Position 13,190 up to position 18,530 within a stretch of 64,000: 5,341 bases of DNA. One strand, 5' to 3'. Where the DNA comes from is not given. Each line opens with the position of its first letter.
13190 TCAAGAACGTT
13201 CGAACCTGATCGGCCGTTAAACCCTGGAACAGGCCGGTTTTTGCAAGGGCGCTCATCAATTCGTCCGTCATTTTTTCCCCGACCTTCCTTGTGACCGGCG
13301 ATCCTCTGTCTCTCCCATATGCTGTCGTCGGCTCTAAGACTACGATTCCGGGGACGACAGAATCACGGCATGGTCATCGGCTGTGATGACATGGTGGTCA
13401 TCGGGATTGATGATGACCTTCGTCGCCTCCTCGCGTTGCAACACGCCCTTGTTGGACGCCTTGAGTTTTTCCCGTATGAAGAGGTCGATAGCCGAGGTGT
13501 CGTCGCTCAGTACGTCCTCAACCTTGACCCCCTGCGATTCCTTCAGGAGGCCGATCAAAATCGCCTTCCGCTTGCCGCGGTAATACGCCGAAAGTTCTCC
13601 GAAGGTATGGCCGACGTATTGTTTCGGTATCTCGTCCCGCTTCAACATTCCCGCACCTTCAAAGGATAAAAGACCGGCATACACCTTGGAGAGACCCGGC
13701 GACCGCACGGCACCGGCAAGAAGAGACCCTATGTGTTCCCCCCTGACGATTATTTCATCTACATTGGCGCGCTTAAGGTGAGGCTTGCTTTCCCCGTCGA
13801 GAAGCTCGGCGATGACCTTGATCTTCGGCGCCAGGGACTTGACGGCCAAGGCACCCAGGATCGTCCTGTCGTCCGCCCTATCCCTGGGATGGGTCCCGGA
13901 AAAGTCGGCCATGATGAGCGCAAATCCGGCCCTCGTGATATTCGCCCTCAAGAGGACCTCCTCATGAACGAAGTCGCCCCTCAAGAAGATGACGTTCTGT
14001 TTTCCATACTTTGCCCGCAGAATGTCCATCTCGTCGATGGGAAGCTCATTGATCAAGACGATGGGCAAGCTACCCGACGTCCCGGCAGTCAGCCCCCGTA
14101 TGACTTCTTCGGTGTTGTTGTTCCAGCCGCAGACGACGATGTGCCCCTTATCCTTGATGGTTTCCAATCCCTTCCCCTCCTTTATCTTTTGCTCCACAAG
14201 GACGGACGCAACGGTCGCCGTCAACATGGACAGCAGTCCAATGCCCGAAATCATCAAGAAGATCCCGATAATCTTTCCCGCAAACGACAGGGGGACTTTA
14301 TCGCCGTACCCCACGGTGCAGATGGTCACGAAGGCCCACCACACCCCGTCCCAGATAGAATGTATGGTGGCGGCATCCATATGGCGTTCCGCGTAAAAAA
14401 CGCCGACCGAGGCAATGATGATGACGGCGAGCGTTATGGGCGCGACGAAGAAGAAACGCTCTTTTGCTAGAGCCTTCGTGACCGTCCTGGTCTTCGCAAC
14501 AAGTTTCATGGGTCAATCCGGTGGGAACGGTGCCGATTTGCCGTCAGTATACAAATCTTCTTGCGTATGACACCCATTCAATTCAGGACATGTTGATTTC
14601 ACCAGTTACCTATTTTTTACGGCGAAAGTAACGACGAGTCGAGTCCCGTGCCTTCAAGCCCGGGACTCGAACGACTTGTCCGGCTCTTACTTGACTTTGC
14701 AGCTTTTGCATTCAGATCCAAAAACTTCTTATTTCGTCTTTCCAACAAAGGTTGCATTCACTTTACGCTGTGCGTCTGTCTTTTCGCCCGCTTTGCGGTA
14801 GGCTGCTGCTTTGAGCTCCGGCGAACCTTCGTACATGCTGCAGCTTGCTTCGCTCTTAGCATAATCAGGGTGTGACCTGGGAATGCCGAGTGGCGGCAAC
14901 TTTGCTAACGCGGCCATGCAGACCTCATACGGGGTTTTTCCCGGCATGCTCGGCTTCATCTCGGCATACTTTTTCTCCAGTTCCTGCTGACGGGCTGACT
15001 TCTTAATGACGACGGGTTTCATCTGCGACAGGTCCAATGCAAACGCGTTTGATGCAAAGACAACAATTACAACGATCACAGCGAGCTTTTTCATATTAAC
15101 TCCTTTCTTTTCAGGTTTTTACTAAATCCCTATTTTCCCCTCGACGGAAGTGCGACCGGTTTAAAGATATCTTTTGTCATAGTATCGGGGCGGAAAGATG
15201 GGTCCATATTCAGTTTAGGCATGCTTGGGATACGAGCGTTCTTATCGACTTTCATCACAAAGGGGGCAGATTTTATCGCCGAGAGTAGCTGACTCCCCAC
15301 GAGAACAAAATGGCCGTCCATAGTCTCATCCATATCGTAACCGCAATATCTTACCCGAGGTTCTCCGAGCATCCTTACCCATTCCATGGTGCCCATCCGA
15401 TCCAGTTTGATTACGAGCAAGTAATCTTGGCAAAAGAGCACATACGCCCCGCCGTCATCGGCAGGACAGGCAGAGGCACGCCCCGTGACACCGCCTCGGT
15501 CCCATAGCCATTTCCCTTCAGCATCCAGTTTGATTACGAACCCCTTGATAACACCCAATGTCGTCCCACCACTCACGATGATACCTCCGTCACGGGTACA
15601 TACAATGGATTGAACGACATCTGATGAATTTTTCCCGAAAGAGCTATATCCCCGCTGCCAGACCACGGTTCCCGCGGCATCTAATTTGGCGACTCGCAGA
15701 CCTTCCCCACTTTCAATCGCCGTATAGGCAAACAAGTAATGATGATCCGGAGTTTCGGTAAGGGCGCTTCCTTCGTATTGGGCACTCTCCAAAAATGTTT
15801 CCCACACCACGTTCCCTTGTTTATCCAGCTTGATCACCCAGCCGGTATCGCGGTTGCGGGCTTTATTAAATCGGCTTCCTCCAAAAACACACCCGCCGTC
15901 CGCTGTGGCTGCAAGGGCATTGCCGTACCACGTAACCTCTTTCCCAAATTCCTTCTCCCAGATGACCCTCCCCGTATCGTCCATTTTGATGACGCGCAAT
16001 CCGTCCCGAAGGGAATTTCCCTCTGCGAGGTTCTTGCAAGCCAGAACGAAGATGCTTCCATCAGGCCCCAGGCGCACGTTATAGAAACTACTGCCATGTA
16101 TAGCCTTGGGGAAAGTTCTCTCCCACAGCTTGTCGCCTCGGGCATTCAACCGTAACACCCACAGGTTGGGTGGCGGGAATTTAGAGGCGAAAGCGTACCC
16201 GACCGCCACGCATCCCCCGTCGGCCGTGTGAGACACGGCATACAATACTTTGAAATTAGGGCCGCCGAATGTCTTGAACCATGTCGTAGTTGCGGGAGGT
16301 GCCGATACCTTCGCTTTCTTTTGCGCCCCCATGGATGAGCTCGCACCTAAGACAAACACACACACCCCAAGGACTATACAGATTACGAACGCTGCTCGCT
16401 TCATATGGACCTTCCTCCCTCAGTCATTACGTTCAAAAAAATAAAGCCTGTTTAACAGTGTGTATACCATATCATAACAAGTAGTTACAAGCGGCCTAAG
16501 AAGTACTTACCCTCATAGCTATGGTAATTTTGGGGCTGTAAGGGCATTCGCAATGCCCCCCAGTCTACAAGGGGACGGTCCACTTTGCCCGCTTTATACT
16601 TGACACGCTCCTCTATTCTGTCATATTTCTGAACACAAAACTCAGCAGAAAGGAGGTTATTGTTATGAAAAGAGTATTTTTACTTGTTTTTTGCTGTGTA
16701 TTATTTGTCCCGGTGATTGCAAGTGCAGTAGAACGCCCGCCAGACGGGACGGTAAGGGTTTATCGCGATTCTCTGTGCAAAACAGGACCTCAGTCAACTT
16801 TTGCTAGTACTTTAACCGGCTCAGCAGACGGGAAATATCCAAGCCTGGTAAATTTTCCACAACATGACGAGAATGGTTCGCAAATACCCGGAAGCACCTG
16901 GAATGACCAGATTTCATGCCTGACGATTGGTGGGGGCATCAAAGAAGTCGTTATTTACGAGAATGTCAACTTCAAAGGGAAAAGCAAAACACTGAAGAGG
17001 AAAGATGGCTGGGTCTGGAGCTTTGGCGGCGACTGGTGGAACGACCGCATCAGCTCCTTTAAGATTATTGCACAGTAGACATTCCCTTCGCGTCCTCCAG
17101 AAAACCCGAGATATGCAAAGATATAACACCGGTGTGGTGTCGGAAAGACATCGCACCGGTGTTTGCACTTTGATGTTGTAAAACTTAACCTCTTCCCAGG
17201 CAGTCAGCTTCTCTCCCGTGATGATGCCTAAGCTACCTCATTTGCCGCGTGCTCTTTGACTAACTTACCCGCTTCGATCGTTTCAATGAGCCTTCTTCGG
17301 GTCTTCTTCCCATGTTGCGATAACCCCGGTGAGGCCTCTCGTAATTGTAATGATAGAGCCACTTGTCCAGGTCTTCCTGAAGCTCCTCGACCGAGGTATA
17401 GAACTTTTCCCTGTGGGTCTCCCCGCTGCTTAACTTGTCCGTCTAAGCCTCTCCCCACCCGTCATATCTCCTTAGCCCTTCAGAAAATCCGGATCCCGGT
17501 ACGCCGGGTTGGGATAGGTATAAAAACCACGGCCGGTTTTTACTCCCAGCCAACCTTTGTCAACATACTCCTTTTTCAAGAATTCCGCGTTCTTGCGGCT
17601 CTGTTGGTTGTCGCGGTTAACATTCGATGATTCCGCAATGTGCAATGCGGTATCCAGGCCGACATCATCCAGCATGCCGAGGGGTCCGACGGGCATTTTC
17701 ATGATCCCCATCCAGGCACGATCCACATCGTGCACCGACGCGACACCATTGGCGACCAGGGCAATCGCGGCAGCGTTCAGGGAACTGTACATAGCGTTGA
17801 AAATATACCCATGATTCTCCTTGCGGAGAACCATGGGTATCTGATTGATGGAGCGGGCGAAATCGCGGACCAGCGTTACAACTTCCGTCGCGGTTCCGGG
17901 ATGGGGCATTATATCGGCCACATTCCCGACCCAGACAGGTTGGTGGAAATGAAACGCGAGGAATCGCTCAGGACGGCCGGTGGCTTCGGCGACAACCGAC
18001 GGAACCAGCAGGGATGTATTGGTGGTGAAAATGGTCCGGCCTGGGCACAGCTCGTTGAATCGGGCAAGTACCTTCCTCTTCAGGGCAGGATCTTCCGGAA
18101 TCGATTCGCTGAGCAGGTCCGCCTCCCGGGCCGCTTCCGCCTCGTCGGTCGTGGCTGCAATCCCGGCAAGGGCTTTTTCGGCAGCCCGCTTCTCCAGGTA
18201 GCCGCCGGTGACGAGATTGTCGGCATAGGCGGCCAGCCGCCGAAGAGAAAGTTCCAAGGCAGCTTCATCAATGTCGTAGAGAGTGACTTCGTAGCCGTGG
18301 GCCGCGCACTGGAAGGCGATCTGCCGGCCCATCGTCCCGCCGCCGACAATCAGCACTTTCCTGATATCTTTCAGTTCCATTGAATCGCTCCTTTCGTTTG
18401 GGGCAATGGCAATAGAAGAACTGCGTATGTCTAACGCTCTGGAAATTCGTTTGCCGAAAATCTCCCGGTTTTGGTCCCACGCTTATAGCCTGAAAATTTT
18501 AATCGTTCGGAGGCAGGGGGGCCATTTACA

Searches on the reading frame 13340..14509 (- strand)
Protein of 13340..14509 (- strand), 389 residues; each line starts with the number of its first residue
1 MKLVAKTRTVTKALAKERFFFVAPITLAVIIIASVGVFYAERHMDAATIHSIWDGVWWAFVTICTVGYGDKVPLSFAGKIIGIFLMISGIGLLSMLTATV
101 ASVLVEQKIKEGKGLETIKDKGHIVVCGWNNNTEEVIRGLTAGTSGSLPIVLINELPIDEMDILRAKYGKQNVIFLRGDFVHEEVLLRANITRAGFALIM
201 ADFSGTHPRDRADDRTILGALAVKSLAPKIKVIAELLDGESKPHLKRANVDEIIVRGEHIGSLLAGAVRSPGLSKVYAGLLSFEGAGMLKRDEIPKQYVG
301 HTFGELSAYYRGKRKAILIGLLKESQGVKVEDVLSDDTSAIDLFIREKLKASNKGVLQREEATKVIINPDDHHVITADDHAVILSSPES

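Call 49: search_protein_families(library=pfam, proteins=[window:13340-14509:-], max_evalue=0.00001)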
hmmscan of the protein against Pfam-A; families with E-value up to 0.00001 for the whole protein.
window:13340-14509:- (389 aa): 4 families
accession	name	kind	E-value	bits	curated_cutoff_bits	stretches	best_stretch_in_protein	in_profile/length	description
PF07885.22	Ion_trans_2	-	3.8e-16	59.2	22.5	1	28-105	3-78/79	Ion channel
PF22614.2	Slo-like_RCK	-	4.8e-13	49.3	24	1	121-233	3-118/119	Calcium-activated potassium channel slowpoke-like RCK domain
PF02254.24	TrkA_N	-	9e-11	42.6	23.8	1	124-255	1-115/116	TrkA-N domain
PF00520.37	Ion_trans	-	2.8e-09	37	25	1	19-108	130-237/241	Ion transport protein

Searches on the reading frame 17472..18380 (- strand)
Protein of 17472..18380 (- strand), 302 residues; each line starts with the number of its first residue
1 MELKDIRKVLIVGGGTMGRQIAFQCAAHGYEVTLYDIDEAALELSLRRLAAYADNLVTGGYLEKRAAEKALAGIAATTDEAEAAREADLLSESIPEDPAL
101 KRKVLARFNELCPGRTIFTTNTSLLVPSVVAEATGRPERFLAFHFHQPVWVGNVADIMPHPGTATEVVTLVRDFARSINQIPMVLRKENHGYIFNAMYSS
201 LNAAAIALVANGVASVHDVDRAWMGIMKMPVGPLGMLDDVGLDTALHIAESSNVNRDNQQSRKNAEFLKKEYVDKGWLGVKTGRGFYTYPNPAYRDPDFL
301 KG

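Call 49: search_protein_families(library=pfam, proteins=[window:17472-18380:-], max_evalue=0.00001)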
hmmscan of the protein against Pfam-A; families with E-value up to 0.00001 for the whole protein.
window:17472-18380:- (302 aa): 2 families
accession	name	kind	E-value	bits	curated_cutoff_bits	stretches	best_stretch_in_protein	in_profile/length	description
PF02737.24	3HCDH_N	-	2.7e-45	154.9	22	1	8-187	1-178/180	3-hydroxyacyl-CoA dehydrogenase, NAD binding domain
PF00725.27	3HCDH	-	7.7e-21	74.9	22.1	1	191-289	1-97/97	3-hydroxyacyl-CoA dehydrogenase, C-terminal domain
